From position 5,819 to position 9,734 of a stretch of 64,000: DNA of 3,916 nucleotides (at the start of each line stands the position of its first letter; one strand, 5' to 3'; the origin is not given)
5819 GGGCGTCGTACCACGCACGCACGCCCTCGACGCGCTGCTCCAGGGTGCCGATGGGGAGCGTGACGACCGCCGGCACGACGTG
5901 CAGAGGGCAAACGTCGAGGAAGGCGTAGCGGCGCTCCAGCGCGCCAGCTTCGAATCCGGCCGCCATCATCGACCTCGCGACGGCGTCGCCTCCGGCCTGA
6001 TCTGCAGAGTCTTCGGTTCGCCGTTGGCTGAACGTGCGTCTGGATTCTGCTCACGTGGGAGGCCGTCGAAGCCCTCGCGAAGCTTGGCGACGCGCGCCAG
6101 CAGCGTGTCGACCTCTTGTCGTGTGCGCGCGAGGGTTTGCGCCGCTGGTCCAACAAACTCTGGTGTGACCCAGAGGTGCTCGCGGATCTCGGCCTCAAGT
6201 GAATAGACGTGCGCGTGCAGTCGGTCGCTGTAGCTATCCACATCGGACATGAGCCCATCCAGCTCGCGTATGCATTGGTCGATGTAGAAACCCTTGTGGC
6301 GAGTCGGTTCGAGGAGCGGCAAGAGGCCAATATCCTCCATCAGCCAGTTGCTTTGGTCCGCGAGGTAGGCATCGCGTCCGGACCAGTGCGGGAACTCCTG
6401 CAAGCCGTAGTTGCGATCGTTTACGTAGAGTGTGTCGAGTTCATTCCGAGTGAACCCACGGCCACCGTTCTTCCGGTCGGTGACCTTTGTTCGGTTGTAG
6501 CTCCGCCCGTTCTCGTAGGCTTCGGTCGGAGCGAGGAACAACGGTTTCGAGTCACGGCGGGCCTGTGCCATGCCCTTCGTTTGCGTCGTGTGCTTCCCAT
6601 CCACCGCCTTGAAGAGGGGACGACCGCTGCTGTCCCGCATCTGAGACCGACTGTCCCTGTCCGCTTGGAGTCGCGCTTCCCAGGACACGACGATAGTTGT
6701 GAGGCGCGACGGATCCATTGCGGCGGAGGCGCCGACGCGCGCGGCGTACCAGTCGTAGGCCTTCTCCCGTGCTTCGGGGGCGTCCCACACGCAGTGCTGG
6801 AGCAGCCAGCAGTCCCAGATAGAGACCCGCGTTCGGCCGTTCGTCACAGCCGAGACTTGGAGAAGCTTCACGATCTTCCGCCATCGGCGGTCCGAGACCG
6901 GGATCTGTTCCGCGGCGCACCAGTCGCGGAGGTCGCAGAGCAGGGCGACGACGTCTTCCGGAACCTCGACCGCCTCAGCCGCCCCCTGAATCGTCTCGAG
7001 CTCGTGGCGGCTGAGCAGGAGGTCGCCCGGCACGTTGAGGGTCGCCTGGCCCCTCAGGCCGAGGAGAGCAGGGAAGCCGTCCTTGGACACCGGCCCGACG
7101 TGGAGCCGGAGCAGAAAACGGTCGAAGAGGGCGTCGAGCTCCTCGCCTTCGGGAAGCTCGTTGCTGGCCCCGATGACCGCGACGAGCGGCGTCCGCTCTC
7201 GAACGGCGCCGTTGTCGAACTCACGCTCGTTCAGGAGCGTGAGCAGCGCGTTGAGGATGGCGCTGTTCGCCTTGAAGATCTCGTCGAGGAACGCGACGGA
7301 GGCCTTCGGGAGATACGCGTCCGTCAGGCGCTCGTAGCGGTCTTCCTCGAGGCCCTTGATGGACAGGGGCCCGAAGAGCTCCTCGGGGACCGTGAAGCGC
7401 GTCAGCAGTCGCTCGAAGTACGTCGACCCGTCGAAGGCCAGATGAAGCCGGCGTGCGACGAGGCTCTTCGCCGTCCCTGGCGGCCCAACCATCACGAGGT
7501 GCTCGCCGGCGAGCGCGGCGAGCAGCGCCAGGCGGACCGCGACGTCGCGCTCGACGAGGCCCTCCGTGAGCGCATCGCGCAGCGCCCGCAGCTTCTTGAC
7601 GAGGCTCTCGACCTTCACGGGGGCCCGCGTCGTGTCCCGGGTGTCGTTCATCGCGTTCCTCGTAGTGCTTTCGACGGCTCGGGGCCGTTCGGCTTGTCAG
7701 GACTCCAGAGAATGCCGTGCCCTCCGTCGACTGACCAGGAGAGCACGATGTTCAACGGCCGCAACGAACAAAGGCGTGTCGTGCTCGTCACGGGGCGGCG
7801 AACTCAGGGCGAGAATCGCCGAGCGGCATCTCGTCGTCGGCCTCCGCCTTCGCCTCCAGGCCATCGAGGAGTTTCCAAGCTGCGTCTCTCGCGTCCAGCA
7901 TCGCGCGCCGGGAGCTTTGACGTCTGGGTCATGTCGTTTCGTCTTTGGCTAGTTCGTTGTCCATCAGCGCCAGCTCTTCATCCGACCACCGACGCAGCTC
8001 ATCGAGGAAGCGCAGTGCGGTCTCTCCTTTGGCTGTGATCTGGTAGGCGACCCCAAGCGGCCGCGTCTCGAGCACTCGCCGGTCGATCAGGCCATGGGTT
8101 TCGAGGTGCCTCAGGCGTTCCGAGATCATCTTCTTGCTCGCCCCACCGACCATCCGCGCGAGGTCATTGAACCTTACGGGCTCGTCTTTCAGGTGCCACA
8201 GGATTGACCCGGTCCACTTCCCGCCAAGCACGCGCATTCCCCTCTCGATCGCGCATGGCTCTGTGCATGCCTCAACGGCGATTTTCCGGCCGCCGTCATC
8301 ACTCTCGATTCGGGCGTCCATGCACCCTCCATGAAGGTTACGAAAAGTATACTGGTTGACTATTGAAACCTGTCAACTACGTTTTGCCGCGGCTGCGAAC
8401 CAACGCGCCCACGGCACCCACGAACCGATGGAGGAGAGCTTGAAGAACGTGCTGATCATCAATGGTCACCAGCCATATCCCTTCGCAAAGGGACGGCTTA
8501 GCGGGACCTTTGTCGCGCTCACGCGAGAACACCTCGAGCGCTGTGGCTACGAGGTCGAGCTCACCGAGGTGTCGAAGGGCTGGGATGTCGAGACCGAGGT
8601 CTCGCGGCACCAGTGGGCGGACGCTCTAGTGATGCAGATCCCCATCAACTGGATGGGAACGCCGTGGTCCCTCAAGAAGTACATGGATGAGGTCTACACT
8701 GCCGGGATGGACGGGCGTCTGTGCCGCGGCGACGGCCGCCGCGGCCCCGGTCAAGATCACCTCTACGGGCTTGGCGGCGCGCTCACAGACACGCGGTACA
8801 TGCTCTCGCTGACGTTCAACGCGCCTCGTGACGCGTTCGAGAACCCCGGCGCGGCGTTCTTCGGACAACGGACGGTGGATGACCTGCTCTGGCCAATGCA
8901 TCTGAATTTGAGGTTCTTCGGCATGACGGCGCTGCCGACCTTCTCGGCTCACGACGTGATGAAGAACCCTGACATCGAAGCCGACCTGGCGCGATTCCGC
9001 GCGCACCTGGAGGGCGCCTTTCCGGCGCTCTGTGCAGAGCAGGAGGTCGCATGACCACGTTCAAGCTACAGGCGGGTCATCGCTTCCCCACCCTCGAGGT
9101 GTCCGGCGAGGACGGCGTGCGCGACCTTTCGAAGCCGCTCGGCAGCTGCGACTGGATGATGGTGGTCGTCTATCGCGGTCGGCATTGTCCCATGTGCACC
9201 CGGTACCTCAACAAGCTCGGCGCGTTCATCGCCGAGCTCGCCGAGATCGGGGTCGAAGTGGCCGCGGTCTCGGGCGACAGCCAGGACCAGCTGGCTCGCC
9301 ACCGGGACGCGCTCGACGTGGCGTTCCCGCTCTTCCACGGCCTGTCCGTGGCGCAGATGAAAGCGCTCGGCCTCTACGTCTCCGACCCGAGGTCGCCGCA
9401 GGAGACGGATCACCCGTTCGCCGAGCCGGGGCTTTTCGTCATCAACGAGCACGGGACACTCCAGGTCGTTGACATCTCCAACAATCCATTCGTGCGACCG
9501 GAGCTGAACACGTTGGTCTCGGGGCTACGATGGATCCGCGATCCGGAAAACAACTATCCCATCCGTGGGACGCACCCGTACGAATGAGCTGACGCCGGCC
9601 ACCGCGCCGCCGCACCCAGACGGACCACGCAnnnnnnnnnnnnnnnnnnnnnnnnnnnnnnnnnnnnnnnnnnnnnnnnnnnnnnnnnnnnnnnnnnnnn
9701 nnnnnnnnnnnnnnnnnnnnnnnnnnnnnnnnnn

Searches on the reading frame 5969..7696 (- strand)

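Call 11: search_protein_families(library=pfam, proteins=[window:5969-7696:-], max_evalue=0.00001)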
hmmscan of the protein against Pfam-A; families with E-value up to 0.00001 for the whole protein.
window:5969-7696:- (576 aa): 3 families
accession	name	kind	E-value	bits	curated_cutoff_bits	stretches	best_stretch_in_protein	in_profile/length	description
PF20030.5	bpMoxR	-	7.6e-60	201.9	27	1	35-212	2-178/205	MoxR domain in the MoxR-vWA-beta-propeller ternary systems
PF07728.20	AAA_5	-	3.2e-26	92.4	22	1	66-194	1-139/139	AAA domain (dynein-related subfamily)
PF17868.7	AAA_lid_8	-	1.8e-20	72.9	22.8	1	249-312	2-67/72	AAA lid domain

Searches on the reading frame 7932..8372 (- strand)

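Call 11: search_protein_families(library=pfam, proteins=[window:7932-8372:-], max_evalue=0.00001)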
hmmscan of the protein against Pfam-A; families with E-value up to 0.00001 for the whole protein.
window:7932-8372:- (147 aa): 1 family
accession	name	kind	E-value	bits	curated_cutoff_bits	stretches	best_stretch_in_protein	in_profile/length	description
PF01638.23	HxlR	-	1.4e-22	79.8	20.8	1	48-134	1-87/91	HxlR-like helix-turn-helix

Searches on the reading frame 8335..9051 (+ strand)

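Call 11: search_protein_families(library=pfam, proteins=[window:8335-9051:+], max_evalue=0.00001)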
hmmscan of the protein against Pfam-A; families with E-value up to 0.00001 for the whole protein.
window:8335-9051:+ (239 aa): 1 family
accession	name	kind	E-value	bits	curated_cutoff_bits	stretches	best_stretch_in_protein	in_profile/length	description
PF02525.22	Flavodoxin_2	-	5.2e-29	101.8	27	1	37-224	1-193/198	Flavodoxin-like fold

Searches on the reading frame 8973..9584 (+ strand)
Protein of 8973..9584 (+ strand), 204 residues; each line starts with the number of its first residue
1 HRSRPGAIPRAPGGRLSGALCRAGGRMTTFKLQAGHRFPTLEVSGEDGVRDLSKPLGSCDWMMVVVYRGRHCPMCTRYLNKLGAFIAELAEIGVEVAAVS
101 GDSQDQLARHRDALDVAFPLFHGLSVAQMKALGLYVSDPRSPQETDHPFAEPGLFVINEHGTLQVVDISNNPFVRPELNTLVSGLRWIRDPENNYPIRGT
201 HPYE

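Call 11: search_protein_families(library=pfam, proteins=[window:8973-9584:+], max_evalue=0.00001)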
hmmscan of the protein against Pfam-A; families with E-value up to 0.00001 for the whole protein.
window:8973-9584:+ (204 aa): 2 families
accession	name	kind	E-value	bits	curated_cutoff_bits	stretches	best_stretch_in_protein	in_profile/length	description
PF00578.27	AhpC-TSA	-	1.6e-17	64.1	26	1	35-165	2-123/124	AhpC/TSA family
PF08534.16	Redoxin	-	4.8e-11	43.1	26.6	1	51-173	22-136/148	Redoxin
